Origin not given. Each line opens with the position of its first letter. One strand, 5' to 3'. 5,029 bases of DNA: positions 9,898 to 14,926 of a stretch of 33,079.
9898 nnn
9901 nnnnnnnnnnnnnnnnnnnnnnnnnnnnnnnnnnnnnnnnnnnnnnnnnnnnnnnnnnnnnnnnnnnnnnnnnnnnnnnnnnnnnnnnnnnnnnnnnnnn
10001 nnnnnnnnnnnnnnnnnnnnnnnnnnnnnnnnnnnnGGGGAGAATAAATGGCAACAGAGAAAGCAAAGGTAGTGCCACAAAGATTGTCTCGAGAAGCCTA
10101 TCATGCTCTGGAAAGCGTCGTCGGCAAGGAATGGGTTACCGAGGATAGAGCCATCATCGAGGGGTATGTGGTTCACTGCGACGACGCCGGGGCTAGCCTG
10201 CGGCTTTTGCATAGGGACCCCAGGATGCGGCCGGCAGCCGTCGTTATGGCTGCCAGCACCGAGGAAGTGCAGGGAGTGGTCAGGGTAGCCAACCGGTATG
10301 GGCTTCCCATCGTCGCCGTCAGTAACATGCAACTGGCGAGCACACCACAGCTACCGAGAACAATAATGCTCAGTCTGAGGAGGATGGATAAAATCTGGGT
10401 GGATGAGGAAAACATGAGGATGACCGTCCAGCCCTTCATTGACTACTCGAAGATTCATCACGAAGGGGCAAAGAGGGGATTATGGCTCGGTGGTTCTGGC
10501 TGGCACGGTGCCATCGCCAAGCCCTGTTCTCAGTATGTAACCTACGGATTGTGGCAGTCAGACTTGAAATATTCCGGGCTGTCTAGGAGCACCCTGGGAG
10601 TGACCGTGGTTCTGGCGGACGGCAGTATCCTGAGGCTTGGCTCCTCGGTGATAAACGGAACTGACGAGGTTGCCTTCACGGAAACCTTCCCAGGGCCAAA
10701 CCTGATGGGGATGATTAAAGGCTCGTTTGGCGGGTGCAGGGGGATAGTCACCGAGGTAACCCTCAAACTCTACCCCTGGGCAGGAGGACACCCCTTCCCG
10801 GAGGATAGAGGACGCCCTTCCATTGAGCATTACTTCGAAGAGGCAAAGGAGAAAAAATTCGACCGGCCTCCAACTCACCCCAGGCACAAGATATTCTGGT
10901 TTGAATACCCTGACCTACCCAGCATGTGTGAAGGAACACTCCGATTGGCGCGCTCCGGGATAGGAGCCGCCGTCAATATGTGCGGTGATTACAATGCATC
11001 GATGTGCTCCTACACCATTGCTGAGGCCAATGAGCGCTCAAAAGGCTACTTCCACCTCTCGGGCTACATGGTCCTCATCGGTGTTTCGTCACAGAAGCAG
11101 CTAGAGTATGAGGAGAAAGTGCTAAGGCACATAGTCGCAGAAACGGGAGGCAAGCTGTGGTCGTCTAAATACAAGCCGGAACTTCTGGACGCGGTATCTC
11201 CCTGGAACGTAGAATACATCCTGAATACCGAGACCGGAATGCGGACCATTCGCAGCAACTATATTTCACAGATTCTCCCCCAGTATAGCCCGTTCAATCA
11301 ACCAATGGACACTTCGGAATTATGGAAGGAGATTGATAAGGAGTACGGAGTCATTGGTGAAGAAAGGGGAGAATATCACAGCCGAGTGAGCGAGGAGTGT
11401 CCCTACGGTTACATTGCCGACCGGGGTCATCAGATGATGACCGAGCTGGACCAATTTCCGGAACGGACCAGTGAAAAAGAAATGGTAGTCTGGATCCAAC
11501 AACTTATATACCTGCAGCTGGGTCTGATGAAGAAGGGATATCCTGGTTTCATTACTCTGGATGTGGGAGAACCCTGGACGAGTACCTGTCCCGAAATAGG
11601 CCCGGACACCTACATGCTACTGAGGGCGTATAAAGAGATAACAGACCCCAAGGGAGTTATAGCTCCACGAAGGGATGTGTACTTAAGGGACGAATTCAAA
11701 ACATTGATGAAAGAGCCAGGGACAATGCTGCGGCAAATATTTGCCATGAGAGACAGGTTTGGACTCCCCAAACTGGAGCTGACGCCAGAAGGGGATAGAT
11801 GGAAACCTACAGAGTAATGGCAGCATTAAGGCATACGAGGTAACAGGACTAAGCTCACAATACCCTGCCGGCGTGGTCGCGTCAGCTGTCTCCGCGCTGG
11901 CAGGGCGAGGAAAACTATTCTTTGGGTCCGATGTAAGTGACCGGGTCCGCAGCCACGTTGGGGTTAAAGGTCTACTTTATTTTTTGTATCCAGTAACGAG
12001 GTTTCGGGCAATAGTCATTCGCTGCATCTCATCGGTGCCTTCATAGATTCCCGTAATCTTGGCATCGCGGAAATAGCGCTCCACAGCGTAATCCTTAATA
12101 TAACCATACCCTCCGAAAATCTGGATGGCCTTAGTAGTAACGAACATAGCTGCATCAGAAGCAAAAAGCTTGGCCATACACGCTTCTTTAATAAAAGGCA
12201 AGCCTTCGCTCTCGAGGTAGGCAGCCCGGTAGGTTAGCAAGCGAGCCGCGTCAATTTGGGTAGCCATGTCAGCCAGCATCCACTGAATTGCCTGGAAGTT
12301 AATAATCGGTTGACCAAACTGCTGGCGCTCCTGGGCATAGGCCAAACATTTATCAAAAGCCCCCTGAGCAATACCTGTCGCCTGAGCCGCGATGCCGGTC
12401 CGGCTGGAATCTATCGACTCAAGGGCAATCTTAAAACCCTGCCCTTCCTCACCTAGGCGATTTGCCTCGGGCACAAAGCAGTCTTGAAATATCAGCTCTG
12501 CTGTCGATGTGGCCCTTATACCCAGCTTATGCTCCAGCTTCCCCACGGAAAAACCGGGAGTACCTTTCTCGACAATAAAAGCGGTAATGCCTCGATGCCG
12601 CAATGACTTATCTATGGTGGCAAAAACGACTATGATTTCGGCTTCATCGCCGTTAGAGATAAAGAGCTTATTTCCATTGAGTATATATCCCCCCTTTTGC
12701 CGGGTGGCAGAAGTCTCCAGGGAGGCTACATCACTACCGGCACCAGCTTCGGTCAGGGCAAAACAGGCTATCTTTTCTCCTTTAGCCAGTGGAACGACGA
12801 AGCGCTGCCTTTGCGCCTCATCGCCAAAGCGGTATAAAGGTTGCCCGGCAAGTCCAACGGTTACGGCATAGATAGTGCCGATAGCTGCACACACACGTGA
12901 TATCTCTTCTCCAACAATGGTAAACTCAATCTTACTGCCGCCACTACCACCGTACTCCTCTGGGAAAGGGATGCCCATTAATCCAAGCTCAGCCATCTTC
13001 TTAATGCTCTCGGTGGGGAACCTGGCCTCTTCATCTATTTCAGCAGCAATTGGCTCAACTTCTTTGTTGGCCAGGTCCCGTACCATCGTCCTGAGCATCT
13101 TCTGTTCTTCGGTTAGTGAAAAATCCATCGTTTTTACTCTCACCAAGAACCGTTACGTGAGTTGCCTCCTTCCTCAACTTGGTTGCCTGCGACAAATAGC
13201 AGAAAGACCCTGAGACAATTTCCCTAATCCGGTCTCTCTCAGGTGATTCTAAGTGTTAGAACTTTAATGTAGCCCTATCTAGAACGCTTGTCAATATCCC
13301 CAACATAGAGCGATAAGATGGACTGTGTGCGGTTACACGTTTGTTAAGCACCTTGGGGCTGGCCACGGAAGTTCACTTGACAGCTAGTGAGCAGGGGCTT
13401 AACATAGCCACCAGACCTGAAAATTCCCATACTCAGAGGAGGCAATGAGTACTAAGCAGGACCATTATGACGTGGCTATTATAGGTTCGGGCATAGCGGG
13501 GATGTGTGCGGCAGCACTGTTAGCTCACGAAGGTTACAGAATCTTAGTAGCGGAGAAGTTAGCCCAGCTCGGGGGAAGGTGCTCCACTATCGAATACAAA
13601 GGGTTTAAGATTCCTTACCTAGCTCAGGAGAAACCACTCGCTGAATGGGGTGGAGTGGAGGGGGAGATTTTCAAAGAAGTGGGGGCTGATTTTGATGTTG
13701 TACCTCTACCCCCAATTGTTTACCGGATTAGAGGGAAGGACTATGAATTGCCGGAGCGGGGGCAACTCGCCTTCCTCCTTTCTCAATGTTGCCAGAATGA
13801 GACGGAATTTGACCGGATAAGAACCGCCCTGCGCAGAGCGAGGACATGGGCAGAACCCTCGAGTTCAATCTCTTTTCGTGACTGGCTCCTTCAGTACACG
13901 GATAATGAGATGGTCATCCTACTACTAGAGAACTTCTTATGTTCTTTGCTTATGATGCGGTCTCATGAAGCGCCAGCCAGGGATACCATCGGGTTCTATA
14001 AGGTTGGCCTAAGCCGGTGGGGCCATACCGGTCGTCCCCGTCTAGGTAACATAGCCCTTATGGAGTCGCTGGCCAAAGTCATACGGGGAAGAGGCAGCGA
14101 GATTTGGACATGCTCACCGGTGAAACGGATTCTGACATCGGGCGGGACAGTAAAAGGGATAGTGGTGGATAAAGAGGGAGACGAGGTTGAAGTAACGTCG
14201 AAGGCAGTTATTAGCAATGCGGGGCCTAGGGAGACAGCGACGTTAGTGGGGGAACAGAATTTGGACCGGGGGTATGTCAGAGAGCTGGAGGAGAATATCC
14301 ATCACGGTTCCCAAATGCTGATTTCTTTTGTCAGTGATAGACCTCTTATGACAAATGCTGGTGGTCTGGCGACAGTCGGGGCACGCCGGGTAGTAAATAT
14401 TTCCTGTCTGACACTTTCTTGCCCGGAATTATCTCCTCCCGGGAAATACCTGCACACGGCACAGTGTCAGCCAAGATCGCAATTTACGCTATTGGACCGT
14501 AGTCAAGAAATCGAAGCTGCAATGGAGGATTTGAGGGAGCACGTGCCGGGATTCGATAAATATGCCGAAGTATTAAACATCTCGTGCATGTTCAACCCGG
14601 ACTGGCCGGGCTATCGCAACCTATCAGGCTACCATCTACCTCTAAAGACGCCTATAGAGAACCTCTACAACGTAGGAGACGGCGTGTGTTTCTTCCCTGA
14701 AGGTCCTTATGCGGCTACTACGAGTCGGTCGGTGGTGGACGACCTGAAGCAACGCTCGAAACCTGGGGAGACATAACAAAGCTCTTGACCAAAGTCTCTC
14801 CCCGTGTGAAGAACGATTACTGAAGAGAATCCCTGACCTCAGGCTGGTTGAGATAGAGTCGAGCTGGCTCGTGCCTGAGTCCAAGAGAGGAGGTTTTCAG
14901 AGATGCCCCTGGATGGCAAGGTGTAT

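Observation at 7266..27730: Two inverted paralogous modules (flavoprotein, CCG Fe-S protein, flavoprotein) plus a partial third: five VAO/GlcD-type proteins within 20 kb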

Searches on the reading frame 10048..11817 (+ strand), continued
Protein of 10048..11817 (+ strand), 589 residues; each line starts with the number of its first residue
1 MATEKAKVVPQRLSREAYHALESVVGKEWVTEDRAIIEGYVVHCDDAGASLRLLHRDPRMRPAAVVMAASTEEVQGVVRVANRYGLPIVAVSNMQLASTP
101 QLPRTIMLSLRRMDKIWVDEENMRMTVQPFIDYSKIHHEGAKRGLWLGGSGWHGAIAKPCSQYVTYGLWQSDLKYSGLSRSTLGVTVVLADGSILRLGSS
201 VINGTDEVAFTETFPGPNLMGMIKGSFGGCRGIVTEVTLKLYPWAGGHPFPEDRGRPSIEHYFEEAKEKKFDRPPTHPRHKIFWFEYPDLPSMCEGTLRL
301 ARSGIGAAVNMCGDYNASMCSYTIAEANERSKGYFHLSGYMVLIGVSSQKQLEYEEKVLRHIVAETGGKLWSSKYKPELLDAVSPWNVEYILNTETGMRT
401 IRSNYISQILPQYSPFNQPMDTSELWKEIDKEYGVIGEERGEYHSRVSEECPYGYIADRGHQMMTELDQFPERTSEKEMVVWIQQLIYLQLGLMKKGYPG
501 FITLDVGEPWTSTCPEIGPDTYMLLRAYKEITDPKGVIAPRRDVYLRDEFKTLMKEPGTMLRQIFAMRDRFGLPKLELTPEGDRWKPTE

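Call 85: search_protein_representatives(alignment_id=A3)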
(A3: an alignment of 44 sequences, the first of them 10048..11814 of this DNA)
Query: 44 sequences, 561 profile positions. Proteins with E-value up to 0.001 (for the whole library): 23077; up to 1e-10: 9243; up to 1e-30: 898. The best 150 are listed.
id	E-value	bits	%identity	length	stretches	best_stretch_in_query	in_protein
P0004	1.4e-224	763.1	-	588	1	2-561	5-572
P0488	2.0e-209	713.0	-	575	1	1-561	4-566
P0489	1.2e-173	594.9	-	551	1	7-546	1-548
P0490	3.9e-172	589.9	-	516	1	11-539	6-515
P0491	2.0e-161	554.5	-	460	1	10-471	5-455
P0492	1.0e-156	539.0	-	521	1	7-536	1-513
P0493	1.7e-141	488.8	-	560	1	4-559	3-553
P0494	3.2e-139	481.3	-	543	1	12-538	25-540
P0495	1.6e-138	478.9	-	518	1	11-540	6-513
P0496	5.6e-137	473.8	-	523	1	7-541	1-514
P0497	5.3e-136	470.6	-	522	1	12-540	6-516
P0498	1.3e-135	469.3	-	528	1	9-536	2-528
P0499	3.2e-135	468.0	-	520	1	7-538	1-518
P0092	1.5e-134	465.8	-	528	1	12-545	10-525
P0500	2.2e-134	465.3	-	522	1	5-540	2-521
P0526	7.5e-120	417.3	-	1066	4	14-363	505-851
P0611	1.0e-80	288.1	-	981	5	12-239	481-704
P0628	2.3e-71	257.2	-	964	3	11-534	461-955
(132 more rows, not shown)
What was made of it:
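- The long-subunit profile finds 898 clusters (50 % identity) at E <= 1e-30 (call 85).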

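Call 91: search_protein_families(library=pfam, proteins=[P0628, P0526, P0611], max_evalue=0.00001)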
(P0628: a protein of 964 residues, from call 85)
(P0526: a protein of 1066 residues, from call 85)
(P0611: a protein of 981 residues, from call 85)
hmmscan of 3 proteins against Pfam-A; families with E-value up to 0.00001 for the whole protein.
P0628 (964 aa): 1 family
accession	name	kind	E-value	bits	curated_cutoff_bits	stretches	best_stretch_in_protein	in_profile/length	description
PF01565.28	FAD_binding_4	-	6.5e-38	130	26.4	2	498-640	1-138/139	FAD binding domain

P0526 (1066 aa): 1 family
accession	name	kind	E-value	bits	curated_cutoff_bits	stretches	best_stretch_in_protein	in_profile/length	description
PF01565.28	FAD_binding_4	-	2.8e-36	124.7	26.4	2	547-685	1-139/139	FAD binding domain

P0611 (981 aa): 1 family
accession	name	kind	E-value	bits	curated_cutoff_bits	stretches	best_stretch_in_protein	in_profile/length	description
PF01565.28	FAD_binding_4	-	8.2e-40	136.2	26.4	2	517-661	1-139/139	FAD binding domain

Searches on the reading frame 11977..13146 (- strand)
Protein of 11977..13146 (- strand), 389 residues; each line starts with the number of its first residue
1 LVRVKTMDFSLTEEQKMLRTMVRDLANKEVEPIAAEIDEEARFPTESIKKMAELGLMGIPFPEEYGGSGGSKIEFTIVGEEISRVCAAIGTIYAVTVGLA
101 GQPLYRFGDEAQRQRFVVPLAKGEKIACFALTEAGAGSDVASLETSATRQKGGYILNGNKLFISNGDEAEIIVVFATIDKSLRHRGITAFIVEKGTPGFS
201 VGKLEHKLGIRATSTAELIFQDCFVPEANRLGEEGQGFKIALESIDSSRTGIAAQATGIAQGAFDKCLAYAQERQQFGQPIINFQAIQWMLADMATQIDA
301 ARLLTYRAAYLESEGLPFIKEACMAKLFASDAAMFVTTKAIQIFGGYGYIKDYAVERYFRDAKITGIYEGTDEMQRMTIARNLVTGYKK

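Call 4: search_protein_families(library=pfam, proteins=[window:11977-13146:-])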
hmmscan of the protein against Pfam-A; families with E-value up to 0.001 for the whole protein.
window:11977-13146:- (389 aa): 4 families
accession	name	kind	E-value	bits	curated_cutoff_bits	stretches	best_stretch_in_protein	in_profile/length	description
PF00441.29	Acyl-CoA_dh_1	-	2e-53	181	22.4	1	235-383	1-149/150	Acyl-CoA dehydrogenase, C-terminal domain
PF02771.21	Acyl-CoA_dh_N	-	1.2e-39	135.6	22.9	1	12-124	1-113/113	Acyl-CoA dehydrogenase, N-terminal domain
PF02770.24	Acyl-CoA_dh_M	-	8.1e-29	100.1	33.3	1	128-223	1-97/97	Acyl-CoA dehydrogenase, middle domain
PF08028.16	Acyl-CoA_dh_2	-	1.8e-26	93.4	22.7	1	251-372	2-133/134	Acyl-CoA dehydrogenase, C-terminal domain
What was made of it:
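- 11977..13146 (-): Acyl-CoA dehydrogenase, convergent with A3. It is local context. All three ACAD domains are present (call 4).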

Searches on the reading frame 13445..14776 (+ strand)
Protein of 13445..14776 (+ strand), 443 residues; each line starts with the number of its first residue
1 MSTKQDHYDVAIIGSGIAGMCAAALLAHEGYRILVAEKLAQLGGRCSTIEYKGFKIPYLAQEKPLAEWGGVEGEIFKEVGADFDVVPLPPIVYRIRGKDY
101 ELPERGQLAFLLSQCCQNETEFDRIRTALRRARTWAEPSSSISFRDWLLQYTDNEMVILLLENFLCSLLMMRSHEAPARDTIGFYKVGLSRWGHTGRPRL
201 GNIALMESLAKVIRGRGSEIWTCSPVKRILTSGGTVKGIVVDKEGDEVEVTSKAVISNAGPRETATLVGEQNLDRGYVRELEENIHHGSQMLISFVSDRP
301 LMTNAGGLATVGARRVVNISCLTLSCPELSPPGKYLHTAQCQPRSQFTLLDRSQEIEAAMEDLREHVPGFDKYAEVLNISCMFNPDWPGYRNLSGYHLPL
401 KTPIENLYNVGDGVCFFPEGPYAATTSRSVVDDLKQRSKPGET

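Call 3: search_protein_families(library=pfam, proteins=[window:13445-14776:+])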
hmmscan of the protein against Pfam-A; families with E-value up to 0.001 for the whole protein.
window:13445-14776:+ (443 aa): 8 families
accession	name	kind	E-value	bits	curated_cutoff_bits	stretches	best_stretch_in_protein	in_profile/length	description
PF13450.12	NAD_binding_8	-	2e-13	50.8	21.9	1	12-60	1-49/68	NAD(P)-binding Rossmann-like domain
PF01593.30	Amino_oxidase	-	1.3e-11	44.9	19.8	2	195-371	196-367/443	Flavin containing amine oxidoreductase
PF00890.30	FAD_binding_2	-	3.1e-11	43.6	20.4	1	9-44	1-36/414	FAD binding domain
PF01266.30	DAO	-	5.5e-10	39.7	27.9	1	9-47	1-39/353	FAD dependent oxidoreductase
PF12831.13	FAD_oxidored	-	3.2e-07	30.4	27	1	9-48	1-40/416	FAD dependent oxidoreductase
PF01494.25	FAD_binding_3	-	0.00017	21.4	22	1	8-41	2-35/349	FAD binding domain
PF07992.20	Pyr_redox_2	-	0.00023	21.1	26.1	1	8-46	1-40/291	Pyridine nucleotide-disulphide oxidoreductase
PF01134.28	GIDA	-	0.00043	19.9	22.1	0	9-44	1-37/391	Glucose inhibited division protein A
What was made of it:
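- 13445..14776 (+): Second CrtI-like flavoprotein, directly upstream of C3. It is local context. Pfam gives NAD_binding_8 and Amino_oxidase (call 3).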

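Call 5: search_protein_families(library=ncbifam, proteins=[window:13445-14776:+], max_evalue=0.001)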
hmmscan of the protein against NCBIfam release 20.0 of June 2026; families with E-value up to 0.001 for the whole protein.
window:13445-14776:+ (443 aa): 68 families (the best 25 are shown)
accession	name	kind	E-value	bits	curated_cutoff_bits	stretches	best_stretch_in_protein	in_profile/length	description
TIGR02733.1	desat_CrtD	equivalog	6.1e-16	58.2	549.7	1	9-82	3-76/492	C-3',4' desaturase CrtD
NF004789.0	PRK06134.1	subfamily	1.5e-15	56.8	747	2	3-46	8-51/581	FAD-dependent oxidoreductase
TIGR02734.1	crtI_fam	subfamily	1.1e-13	50.8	238.1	1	11-56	2-47/504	phytoene desaturase family protein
NF058655.1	CrtID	equivalog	7.4e-13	48.1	640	1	10-55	1-46/478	bifunctional phytoene desaturase/3,4-desaturase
NF005560.0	PRK07233.1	equivalog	1.3e-12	47.3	252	1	9-56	2-49/435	hypothetical protein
TIGR03467.1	HpnE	equivalog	3.4e-12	46.4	283.05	1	10-52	1-43/430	hydroxysqualene dehydroxylase HpnE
NF009478.0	PRK12844.1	equivalog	5.5e-12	44.8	789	2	3-46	4-47/559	3-ketosteroid-delta-1-dehydrogenase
NF045637.1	carotdesatCrtDProt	equivalog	1.2e-11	43.8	580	1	10-54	1-45/485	1-hydroxycarotenoid 3,4-desaturase CrtD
NF045689.1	BCarotKetCrtO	equivalog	2e-11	43.2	1000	2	144-274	187-313/563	beta-carotene ketolase CrtO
NF009477.0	PRK12843.1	equivalog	3.2e-11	42.4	758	1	4-48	13-57/578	FAD-dependent oxidoreductase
NF006130.0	PRK08274.1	equivalog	2.3e-09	36.6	369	1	4-38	2-36/467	FAD-dependent tricarballylate dehydrogenase TcuA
NF053677.1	Desat2ChcC2Cyan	equivalog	7.1e-09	34.5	900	1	8-46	1-39/558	4-oxocyclohex-2-ene-1-carboxylate 5-dehydrogenase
NF005548.0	PRK07208.1-4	equivalog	1.6e-08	33.6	389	1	8-56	4-52/488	hypothetical protein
NF053717.1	VnlPnlRedVprA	equivalog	2.1e-08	33.5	600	1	3-49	2-48/481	vinyl phenol reductase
NF005545.0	PRK07208.1-1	equivalog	4.7e-08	31.8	451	1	3-56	3-57/504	hypothetical protein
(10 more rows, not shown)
